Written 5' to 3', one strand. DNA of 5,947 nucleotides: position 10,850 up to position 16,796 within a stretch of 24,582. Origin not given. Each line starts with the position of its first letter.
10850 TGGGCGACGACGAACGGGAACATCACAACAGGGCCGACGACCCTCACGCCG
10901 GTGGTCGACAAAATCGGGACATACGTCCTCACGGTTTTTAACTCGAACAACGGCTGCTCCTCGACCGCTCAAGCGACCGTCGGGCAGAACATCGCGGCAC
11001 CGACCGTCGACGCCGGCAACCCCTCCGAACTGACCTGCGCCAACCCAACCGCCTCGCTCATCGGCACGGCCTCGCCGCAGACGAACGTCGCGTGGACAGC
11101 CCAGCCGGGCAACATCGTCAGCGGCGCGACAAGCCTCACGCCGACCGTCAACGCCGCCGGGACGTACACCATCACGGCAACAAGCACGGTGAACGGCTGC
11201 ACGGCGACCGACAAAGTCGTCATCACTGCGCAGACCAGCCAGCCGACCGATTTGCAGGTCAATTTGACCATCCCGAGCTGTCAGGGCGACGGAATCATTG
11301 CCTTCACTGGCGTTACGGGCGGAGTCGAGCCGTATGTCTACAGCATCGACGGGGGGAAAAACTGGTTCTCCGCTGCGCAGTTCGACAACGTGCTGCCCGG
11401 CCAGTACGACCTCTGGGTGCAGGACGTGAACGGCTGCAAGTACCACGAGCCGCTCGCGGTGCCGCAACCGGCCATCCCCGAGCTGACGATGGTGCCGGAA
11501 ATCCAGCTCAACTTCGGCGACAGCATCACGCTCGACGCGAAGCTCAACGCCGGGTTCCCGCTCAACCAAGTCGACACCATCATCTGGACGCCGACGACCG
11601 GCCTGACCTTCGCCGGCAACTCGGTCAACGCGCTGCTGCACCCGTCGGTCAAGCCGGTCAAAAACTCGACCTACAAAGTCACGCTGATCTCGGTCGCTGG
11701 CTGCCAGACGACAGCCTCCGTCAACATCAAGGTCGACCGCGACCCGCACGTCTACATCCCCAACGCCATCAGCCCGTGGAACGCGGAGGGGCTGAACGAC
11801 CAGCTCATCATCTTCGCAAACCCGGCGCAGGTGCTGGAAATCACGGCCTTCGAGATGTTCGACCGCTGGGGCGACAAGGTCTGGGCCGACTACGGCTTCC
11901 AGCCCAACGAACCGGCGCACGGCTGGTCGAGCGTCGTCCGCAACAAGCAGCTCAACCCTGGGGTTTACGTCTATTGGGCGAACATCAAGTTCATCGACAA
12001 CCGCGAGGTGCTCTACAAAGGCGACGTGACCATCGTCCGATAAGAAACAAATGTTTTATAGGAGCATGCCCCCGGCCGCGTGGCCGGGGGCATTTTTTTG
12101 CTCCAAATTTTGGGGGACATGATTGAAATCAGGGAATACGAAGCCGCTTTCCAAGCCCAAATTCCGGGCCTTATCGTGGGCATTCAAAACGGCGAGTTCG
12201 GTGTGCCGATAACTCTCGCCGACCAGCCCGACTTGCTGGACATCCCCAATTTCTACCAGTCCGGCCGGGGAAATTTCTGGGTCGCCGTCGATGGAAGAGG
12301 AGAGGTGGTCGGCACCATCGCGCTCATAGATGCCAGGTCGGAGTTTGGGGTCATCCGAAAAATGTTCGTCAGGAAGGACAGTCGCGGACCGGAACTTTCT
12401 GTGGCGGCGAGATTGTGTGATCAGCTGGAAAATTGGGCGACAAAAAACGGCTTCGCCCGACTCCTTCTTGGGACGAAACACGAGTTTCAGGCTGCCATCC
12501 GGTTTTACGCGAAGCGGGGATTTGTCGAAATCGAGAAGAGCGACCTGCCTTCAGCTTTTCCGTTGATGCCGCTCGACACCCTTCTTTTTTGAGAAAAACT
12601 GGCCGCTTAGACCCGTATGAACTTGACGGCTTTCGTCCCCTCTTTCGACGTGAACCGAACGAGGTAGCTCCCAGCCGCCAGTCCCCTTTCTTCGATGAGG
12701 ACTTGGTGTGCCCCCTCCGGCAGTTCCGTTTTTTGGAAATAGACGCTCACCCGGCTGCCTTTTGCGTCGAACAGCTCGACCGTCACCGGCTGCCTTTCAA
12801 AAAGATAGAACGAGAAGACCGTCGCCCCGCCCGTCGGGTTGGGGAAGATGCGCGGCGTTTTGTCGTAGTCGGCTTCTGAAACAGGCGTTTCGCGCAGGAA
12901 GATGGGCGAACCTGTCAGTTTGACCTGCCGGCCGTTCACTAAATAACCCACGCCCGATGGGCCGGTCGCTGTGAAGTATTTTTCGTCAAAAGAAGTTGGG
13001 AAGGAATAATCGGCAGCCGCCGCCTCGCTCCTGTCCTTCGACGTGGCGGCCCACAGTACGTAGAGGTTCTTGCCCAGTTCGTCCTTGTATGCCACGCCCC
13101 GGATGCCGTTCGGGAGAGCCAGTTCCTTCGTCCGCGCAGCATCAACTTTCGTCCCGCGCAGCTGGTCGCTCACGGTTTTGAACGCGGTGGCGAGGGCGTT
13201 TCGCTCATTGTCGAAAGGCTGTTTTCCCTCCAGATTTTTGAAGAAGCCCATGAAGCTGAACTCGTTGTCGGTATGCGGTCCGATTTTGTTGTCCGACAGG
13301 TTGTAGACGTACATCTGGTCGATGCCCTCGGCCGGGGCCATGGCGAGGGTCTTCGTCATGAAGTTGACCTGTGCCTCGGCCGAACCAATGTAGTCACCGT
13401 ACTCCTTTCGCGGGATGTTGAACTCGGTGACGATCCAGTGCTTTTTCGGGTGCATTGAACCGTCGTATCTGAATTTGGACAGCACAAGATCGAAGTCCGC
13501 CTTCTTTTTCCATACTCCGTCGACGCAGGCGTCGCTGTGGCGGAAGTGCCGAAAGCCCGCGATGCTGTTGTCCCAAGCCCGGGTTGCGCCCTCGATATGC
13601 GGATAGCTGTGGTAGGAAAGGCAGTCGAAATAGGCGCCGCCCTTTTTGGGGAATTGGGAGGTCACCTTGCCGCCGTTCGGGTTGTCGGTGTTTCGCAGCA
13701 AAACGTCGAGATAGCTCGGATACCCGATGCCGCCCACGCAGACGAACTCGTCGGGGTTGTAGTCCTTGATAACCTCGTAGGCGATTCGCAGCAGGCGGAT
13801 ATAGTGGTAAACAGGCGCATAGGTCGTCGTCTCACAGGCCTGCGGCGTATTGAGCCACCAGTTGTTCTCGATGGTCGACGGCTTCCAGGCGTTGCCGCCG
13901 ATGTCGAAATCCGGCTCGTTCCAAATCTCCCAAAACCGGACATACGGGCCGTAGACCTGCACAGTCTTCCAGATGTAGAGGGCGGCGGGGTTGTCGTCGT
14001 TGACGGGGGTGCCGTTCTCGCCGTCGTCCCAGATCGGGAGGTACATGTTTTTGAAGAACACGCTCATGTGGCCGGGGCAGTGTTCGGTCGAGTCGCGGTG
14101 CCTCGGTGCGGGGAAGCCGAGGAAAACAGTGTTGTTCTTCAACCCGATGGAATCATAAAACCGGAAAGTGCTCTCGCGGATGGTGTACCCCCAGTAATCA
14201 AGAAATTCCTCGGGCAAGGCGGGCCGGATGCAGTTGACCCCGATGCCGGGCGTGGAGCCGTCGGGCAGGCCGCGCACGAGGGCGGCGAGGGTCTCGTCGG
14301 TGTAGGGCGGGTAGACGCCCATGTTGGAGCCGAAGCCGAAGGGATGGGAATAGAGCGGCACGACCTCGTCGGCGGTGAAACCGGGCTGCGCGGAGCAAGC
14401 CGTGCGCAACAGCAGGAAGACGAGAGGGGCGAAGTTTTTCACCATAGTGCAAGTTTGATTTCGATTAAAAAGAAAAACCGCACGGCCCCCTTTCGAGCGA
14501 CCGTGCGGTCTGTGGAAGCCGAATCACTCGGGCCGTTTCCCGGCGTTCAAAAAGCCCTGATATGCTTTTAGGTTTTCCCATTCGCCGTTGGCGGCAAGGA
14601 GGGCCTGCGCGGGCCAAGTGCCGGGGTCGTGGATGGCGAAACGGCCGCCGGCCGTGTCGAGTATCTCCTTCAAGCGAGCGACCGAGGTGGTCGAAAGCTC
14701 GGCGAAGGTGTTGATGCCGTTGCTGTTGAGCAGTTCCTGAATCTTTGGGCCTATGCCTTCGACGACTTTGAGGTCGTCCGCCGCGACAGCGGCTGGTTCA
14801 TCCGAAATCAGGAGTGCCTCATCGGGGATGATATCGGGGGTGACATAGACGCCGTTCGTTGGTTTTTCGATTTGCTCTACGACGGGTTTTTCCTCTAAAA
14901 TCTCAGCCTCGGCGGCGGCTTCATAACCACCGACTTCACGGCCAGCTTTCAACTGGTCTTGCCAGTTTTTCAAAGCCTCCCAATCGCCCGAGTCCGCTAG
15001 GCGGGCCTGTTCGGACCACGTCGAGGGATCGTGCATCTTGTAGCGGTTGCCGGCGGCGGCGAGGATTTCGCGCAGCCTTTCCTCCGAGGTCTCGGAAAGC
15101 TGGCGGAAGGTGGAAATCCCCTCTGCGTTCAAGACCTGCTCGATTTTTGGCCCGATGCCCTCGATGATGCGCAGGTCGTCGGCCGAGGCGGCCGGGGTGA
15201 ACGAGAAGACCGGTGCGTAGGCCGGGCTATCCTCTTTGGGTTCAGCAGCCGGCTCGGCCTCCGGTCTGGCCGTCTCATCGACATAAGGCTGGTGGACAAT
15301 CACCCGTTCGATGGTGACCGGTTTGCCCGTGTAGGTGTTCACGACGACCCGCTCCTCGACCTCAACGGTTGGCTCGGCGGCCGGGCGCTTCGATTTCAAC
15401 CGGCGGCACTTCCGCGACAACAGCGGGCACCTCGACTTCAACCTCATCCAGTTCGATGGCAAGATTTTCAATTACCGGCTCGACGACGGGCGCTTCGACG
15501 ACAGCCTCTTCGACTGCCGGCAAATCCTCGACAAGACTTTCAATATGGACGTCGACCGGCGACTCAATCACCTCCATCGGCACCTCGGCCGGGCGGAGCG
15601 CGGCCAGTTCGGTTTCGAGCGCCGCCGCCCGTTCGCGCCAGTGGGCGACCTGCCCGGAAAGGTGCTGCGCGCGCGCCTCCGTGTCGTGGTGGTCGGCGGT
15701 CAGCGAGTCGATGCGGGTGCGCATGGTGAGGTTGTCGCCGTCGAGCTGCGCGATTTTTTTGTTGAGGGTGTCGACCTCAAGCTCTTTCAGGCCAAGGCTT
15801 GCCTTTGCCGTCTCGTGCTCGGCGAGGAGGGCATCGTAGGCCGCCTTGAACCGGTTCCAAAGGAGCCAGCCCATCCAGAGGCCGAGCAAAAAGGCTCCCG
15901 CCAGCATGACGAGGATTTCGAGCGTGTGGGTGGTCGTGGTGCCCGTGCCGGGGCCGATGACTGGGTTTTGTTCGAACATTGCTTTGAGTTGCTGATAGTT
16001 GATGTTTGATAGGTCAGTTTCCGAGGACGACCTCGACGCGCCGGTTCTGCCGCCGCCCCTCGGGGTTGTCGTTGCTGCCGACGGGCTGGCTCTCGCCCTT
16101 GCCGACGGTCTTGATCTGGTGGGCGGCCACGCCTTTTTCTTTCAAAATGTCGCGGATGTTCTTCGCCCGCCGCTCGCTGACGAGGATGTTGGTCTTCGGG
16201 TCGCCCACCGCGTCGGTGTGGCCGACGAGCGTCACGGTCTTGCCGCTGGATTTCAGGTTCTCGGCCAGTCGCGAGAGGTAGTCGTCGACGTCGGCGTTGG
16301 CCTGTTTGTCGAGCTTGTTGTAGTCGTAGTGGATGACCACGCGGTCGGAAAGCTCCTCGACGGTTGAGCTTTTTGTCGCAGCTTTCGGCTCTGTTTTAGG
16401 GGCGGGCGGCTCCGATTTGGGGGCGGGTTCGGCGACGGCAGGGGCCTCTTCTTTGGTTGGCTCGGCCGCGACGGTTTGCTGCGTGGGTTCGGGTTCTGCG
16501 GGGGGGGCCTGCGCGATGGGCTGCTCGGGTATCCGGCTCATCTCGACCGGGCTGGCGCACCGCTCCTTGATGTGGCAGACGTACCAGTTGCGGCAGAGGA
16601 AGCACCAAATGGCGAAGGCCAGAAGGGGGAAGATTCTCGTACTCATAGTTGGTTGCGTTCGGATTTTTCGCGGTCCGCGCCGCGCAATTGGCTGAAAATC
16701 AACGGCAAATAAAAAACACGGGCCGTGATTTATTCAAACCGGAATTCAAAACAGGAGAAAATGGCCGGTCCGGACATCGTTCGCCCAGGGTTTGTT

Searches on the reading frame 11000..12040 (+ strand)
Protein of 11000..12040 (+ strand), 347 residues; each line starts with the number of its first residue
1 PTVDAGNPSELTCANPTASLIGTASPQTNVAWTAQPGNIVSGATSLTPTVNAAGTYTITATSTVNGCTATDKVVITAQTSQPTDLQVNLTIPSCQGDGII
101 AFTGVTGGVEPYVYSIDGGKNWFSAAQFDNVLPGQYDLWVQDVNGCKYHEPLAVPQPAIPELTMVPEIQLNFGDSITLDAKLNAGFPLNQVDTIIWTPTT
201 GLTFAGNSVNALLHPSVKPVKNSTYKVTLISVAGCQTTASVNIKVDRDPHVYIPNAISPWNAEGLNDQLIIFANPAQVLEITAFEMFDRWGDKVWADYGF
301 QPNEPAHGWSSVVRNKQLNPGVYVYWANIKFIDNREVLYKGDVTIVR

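Call 7: search_protein_families(library=ncbifam, proteins=[window:11000-12040:+], max_evalue=0.01)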
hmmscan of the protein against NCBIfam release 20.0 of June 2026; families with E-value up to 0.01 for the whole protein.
window:11000-12040:+ (347 aa): 1 family
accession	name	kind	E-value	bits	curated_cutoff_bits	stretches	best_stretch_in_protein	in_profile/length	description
TIGR04131.1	Bac_Flav_CTERM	domain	0.003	17.7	35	1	253-346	3-84/85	T9SS type B sorting domain-containing protein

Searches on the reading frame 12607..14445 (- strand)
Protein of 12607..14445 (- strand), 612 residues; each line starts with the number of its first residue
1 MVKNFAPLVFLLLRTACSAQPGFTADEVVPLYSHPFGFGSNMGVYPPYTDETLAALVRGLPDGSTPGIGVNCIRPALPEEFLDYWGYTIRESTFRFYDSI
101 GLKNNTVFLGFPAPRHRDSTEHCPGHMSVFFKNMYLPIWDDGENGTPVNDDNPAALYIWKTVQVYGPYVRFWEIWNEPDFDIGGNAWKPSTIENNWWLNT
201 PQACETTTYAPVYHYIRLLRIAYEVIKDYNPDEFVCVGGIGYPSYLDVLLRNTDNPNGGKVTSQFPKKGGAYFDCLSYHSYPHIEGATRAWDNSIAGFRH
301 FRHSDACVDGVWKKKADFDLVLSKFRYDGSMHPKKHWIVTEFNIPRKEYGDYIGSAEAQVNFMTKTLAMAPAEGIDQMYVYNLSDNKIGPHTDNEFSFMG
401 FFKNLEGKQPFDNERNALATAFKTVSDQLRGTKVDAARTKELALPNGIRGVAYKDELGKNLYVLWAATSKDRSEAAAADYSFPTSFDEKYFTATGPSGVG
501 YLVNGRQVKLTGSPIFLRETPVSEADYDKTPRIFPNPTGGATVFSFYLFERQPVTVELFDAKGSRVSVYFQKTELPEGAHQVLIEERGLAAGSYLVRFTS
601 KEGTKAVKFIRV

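Call 14: find_encoding_contigs(protein=window:12607-14445:-, flank=10000)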
Protein window:12607-14445:- (612 aa): no gene with exactly this product is on record in the collection.

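Call 17: search_protein_families(library=ncbifam, proteins=[window:12610-14445:-], max_evalue=0.001)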
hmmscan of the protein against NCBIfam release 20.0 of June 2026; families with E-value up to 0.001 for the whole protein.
window:12610-14445:- (612 aa): 1 family
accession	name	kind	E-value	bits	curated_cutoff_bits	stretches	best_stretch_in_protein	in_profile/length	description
TIGR04183.1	Por_Secre_tail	domain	1.1e-08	35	23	1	533-610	1-70/72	T9SS type A sorting domain-containing protein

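Call 59: search_protein_families(library=pfam, proteins=[window:12610-14445:-], max_evalue=0.001)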
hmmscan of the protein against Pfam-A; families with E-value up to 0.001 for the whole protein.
window:12610-14445:- (612 aa): 1 family
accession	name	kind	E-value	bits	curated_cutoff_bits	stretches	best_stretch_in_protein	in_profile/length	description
PF18962.6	Por_Secre_tail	-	4.6e-06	27.3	27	1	533-610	1-74/75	Secretion system C-terminal sorting domain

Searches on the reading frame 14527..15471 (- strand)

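Call 17: search_protein_families(library=ncbifam, proteins=[window:14527-15471:-], max_evalue=0.001)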
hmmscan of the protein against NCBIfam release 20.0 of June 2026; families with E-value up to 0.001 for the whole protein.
window:14527-15471:- (315 aa): 13 families
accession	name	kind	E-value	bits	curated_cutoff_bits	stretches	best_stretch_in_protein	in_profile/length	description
NF009040.0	PRK12373.1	equivalog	2.2e-17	63.9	514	2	48-134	272-359/400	NADH-quinone oxidoreductase subunit E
NF008916.0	PRK12278.1-4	equivalog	3.2e-17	63.1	193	2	56-137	119-202/223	50S ribosomal protein L21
NF008915.0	PRK12278.1-1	equivalog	1e-16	61.5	281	2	63-157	119-211/216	50S ribosomal protein L21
NF045508.1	PhasinPhaH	equivalog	2e-10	41.2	250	1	35-137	108-210/234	phasin PhaH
NF008966.0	PRK12311.1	equivalog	2.5e-10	40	526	1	69-157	242-327/334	30S ribosomal protein S2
TIGR03491.1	TIGR03491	subfamily_domain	5.6e-09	35.5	97.45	0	94-139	208-250/462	TM0106 family RecB-like putative nuclease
NF002751.0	PRK02794.1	equivalog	1.6e-06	27.3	371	0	100-145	213-258/425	DNA polymerase IV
NF002882.0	PRK03348.1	equivalog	3.9e-06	25.9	389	0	216-277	162-225/461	DNA polymerase IV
NF003015.0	PRK03858.1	subfamily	1.8e-05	24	367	0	103-143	181-221/399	DNA polymerase IV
NF002677.0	PRK02406.1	equivalog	2.4e-05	23.6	256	0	227-277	175-225/357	DNA polymerase IV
NF002883.0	PRK03352.1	equivalog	0.00019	20.8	330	0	104-137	183-216/347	DNA polymerase IV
NF002492.0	PRK01810.1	equivalog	0.00037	19.3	399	0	103-146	189-232/412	DNA polymerase IV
NF003301.0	PRK04301.1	equivalog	0.0005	19.3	259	0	231-272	4-45/316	DNA repair and recombination protein RadA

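Call 59: search_protein_families(library=pfam, proteins=[window:14527-15471:-], max_evalue=0.001)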
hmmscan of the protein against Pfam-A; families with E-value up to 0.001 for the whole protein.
window:14527-15471:- (315 aa): 5 families
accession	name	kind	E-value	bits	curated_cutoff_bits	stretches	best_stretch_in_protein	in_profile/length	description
PF14520.12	HHH_5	-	4.8e-11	43.4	27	1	233-270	3-40/57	Helix-hairpin-helix domain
PF14229.12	DUF4332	-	2.6e-06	28.1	23.2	0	233-269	54-90/122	Domain of unknown function (DUF4332)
PF21999.2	IMS_HHH_1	-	9.2e-05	23.3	27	0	239-271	5-37/53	DNA polymerase-iota, thumb domain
PF04994.19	TfoX_C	-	0.00016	22.1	23.1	0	98-129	3-34/81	TfoX C-terminal domain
PF11731.14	Cdd1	-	0.00019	22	25.5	0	231-272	5-46/86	Pathogenicity locus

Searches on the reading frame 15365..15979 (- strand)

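Call 17: search_protein_families(library=ncbifam, proteins=[window:15365-15979:-], max_evalue=0.001)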
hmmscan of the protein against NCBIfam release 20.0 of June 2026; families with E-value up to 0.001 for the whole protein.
window:15365-15979:- (205 aa): 4 families
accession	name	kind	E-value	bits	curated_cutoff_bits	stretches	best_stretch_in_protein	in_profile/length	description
NF002572.0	PRK02224.1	equivalog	0.00018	19.9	1087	1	47-177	287-417/888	DNA double-strand break repair ATPase Rad50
TIGR02169.1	SMC_prok_A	equivalog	0.00026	18.8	729.4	1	44-160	853-968/1165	chromosome segregation protein SMC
NF006542.0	PRK09039.1-1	equivalog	0.00043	19.4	388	1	49-160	56-167/627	peptidoglycan -binding protein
TIGR02168.1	SMC_prok_B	equivalog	0.00083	17.2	567.35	1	51-137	768-854/1181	chromosome segregation protein SMC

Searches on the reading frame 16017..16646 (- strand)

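Call 17: search_protein_families(library=ncbifam, proteins=[window:16017-16646:-], max_evalue=0.001)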
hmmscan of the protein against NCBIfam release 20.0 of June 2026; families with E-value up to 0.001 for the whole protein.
window:16017-16646:- (210 aa): 37 families (the best 25 are shown)
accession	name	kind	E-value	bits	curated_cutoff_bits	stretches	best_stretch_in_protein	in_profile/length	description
NF053612.1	anchor_PA1041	equivalog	1.8e-27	96.8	250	1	64-207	93-234/236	PA1041 family peptidoglycan-binding anchor lipoprotein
NF053611.1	YiaD_Gzip_OmpA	equivalog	1.5e-26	93.4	175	1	114-208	111-206/206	YiaD family glycine zipper/OmpA-like lipoprotein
TIGR03350.1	type_VI_ompA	equivalog_domain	5e-22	78.3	139.8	1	90-207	11-136/137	type VI secretion system protein TssL, long form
NF053585.1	OMP_LP_YfiB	equivalog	1.5e-21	76.9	128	1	98-208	53-160/163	outer membrane lipoprotein YfiB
NF045787.1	OmpABordt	equivalog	4.5e-21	75.4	200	1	69-206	54-187/194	outer membrane protein OmpA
NF005999.0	PRK08126.1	subfamily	1.7e-19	70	571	1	114-207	332-429/432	hypothetical protein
NF008071.1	PRK10808.1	equivalog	8.6e-18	64.8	277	1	78-200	212-329/358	porin OmpA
NF053613.1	OMP_toxin_LptF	equivalog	9e-18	64.9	400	1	106-209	144-246/256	lipotoxin F family OmpA-related lipoprotein LptF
TIGR02802.1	Pal_lipo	equivalog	2.4e-16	59.7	125.35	1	105-207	2-103/104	peptidoglycan-associated lipoprotein Pal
NF007804.1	PRK10510.1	equivalog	2.5e-16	59.7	307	1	123-208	130-216/219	OmpA family lipoprotein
NF005444.0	PRK07033.1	equivalog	2.4e-15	56.5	520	1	81-208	286-421/438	DotU family type VI secretion system protein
NF006541.1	PRK09038.1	equivalog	2.6e-15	56.7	283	1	117-208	153-248/253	flagellar motor protein MotD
TIGR03789.1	pdsO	hypoth_equivalog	2.5e-13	50.3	152.2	1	122-205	156-240/243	sortase-associated OmpA-like protein PdsO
NF047620.1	FlgprotMotYVib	equivalog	1.9e-12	47.4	400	1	104-209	162-267/271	flagellar protein MotY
NF008067.1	PRK10802.1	equivalog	1.9e-12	47.4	261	1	95-205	59-168/171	peptidoglycan-associated lipoprotein Pal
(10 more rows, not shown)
